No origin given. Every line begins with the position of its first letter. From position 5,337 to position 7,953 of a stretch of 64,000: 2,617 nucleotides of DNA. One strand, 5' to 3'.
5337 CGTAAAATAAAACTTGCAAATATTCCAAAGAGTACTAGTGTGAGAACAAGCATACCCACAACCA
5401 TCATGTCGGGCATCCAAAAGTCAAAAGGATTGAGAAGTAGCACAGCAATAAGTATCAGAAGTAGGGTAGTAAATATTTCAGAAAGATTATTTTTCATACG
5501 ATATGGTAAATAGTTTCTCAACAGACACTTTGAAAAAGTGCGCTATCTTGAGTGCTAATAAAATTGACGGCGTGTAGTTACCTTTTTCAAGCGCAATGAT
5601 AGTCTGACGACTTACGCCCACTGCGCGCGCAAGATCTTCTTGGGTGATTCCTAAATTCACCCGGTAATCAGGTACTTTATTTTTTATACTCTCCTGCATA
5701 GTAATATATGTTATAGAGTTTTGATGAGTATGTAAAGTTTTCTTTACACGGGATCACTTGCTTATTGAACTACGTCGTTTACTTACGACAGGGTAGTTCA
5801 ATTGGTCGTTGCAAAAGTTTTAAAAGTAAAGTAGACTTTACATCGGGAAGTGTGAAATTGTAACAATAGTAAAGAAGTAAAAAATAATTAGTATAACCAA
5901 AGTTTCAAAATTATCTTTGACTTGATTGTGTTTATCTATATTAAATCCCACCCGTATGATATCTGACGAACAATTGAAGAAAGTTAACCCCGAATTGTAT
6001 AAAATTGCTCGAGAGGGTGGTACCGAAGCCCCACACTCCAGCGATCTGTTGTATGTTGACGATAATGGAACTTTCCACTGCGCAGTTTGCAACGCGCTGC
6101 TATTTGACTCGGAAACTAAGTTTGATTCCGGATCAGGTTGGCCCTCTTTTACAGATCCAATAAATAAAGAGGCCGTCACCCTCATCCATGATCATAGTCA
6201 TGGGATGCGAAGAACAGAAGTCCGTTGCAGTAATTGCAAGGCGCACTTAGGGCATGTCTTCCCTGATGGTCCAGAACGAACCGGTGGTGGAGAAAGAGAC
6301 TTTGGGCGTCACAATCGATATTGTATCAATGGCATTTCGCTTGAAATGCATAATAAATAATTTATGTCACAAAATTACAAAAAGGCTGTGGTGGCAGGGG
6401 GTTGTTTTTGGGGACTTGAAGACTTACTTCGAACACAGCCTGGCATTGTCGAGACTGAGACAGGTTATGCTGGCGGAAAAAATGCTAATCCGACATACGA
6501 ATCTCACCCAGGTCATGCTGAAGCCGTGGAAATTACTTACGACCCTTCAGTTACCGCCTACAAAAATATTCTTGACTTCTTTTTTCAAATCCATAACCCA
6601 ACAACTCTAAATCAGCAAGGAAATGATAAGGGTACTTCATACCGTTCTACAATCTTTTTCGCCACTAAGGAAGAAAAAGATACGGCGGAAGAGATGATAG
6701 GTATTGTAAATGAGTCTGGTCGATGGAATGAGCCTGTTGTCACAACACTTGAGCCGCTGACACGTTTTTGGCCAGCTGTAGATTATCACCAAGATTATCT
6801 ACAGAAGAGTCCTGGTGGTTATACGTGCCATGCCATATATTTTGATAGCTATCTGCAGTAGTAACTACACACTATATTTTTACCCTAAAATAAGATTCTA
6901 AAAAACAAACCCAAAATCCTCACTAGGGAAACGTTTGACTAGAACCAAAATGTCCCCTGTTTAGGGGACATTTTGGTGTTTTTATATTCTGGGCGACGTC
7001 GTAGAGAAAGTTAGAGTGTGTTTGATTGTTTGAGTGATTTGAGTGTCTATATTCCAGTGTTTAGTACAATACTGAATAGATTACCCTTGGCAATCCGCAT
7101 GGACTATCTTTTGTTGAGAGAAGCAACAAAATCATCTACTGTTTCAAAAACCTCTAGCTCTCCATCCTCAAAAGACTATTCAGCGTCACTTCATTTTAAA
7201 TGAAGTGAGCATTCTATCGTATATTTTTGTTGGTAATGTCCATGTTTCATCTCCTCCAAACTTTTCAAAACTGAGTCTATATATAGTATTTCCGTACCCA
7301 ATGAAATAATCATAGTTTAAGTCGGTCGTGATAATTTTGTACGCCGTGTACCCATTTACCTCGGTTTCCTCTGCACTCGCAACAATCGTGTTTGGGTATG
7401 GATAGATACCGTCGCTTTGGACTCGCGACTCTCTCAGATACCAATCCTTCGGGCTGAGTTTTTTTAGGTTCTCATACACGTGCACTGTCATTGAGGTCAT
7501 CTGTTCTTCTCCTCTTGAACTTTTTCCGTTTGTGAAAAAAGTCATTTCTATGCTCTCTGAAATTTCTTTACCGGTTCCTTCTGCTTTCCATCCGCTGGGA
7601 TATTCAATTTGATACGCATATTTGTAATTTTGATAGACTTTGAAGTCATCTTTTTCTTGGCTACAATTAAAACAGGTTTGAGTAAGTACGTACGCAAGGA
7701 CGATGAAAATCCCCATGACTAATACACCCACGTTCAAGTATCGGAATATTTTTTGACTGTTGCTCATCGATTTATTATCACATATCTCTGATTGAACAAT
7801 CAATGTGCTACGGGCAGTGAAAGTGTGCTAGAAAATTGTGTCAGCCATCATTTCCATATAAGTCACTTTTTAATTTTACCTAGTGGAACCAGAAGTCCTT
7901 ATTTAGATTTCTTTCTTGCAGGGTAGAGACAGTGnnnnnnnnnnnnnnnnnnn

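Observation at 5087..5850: XRE/DUF2178 two-gene module framed by two Msr loci and three copies of a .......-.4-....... palindrome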

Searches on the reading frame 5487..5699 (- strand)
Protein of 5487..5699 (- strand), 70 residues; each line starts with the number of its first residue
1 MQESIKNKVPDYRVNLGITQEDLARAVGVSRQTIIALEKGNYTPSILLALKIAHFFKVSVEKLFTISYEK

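Call 6: search_protein_families(library=pfam, proteins=[window:5487-5699:-], max_evalue=0.01)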
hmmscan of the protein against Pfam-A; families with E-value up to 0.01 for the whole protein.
window:5487-5699:- (70 aa): 8 families
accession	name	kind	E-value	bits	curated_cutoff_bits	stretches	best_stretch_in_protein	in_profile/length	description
PF01381.28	HTH_3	-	1e-15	57.9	23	1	12-63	4-55/55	Helix-turn-helix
PF12844.13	HTH_19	-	3.8e-12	46.4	30.2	1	12-65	7-60/64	Helix-turn-helix domain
PF13560.12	HTH_31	-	1.4e-06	29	27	1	12-61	9-59/64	Helix-turn-helix domain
PF13443.12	HTH_26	-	5.6e-05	23.7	22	1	17-65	10-59/63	Cro/C1-type HTH DNA-binding domain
PF13545.12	HTH_Crp_2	-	9.3e-05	22.8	27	1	11-35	16-40/70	Crp-like helix-turn-helix domain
PF13413.12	HTH_25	-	0.00048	20.3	24.6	1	13-42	6-35/62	Helix-turn-helix domain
PF02796.21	HTH_7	-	0.0046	17.5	23.8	0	15-34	19-38/45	Helix-turn-helix domain of resolvase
PF13412.12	HTH_24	-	0.0064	16.5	21.9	1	17-34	17-34/48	Winged helix-turn-helix DNA-binding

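Call 9: search_protein_families(library=ncbifam, proteins=[window:5487-5699:-], max_evalue=1)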
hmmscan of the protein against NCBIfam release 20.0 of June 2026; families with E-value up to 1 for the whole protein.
window:5487-5699:- (70 aa): 21 families
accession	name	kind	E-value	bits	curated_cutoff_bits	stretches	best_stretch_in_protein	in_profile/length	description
TIGR03070.1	couple_hipB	subfamily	2.8e-11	43.2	71.65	1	7-55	5-53/58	type II toxin-antitoxin system Y4mF family antitoxin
NF041951.1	phage_RstR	subfamily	2.3e-10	40.7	80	1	5-67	3-65/108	RstR family transcriptional repressor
NF047948.1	male_kill_WMK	equivalog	4.6e-07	29.6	300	1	5-65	163-223/300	WO male-killing family protein Wmk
NF006015.0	PRK08154.1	subfamily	9.5e-07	28.3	204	1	4-65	30-91/314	anaerobic benzoate catabolism transcriptional regulator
TIGR00270.2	TIGR00270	equivalog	1.3e-06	28.3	110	1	6-60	77-131/159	multiprotein bridging factor aMBF1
NF003162.0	PRK04140.1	equivalog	5.9e-06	25.5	263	1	9-62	131-184/317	transcriptional regulator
TIGR02607.1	antidote_HigA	equivalog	1.5e-05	24.7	47.7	1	14-61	17-64/81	HigA family addiction module antitoxin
NF052239.1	antitox_spr1629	equivalog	3.3e-05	23.2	335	1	10-61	8-59/377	spr1629 family repressor/antitoxin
NF007257.0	PRK09706.1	subfamily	0.00035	20.4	101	1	3-55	4-56/135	transcriptional repressor DicA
TIGR03830.1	CxxCG_CxxCG_HTH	subfamily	0.00054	19.8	61.8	1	5-47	66-108/127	type II TA system antitoxin MqsA family protein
NF007408.0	PRK09943.1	equivalog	0.00083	19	211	1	7-65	10-68/185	HTH-type transcriptional regulator PuuR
TIGR02612.1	mob_myst_A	hypoth_equivalog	0.0025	17.7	122.6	1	11-46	32-67/150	mobile mystery protein A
NF007271.0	PRK09726.1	equivalog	0.004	17.1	79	1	12-59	20-67/88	type II toxin-antitoxin system antitoxin HipB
NF041493.1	MobT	equivalog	0.0083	15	600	1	12-53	4-45/383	MobT family relaxase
NF041575.1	antitoxPezA_Strep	equivalog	0.0087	16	290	1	8-60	5-57/158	type II toxin-antitoxin system antitoxin PezA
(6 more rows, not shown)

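Call 31: search_solved_structures(query=window:5487-5699:-, max_evalue=0.001, show_alignments=2)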
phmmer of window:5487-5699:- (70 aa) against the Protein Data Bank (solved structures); distinct sequences matched with E-value up to 0.001: 8.
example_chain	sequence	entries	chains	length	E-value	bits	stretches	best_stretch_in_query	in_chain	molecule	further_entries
9k3w_A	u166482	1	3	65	6.4e-11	45.4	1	6-64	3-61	Transcriptional regulator, PbsX family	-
1utx_A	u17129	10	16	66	5.5e-09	39.3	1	12-65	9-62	CYLR2 | cytolysin regulator 2 | PUTATIVE TRANSCRIPTION REGULATOR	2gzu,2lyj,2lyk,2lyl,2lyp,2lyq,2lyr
2xiu_A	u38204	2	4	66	7.5e-09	38.9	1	12-65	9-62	CYLR2 | CYLR2 SYNONYM CYTOLYSIN REPRESSOR 2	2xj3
8tac_A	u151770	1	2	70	6.8e-06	29.6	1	5-56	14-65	DBP48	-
8ezt_A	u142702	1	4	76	0.00022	24.8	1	4-60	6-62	HipB(Lp)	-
4ghj_A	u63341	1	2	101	0.00025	24.6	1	3-54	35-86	Probable transcriptional regulator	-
1r63_A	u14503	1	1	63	0.00026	24.6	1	4-61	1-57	REPRESSOR PROTEIN FROM BACTERIOPHAGE 434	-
1per_L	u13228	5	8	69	0.0003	24.4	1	4-61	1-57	PROTEIN (434 REPRESSOR) | 434 REPRESSOR | REPRESSOR PROTEIN CI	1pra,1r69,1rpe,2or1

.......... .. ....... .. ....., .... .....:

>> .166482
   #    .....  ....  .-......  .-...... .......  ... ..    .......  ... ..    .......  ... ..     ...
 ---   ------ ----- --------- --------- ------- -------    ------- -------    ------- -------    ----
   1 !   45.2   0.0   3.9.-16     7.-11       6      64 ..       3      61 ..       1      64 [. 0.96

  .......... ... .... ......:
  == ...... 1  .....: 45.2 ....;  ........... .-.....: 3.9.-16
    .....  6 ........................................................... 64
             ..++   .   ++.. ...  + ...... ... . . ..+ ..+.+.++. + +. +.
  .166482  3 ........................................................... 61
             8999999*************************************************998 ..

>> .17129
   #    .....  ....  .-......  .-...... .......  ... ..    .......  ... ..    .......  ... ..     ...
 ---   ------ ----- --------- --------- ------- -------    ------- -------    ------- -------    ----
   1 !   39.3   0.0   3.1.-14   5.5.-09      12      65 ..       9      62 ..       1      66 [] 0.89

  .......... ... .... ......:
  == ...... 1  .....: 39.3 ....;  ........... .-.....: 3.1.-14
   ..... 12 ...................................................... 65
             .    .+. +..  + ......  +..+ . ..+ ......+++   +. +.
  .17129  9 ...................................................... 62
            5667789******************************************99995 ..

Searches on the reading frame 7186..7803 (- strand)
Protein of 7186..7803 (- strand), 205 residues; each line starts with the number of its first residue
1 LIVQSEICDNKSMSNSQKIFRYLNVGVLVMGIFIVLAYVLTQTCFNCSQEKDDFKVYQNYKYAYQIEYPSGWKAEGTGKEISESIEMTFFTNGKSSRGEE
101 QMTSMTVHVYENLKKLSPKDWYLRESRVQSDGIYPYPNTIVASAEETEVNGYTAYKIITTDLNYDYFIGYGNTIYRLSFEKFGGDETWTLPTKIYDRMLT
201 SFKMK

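Call 6: search_protein_families(library=pfam, proteins=[window:7186-7803:-], max_evalue=0.01)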
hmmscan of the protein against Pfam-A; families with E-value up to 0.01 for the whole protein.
window:7186-7803:- (205 aa): 1 family
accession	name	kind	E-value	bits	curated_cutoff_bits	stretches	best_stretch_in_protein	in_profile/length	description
PF06653.16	Claudin_3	-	0.0091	16.4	28.7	0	1-53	75-127/163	Tight junction protein, Claudin-like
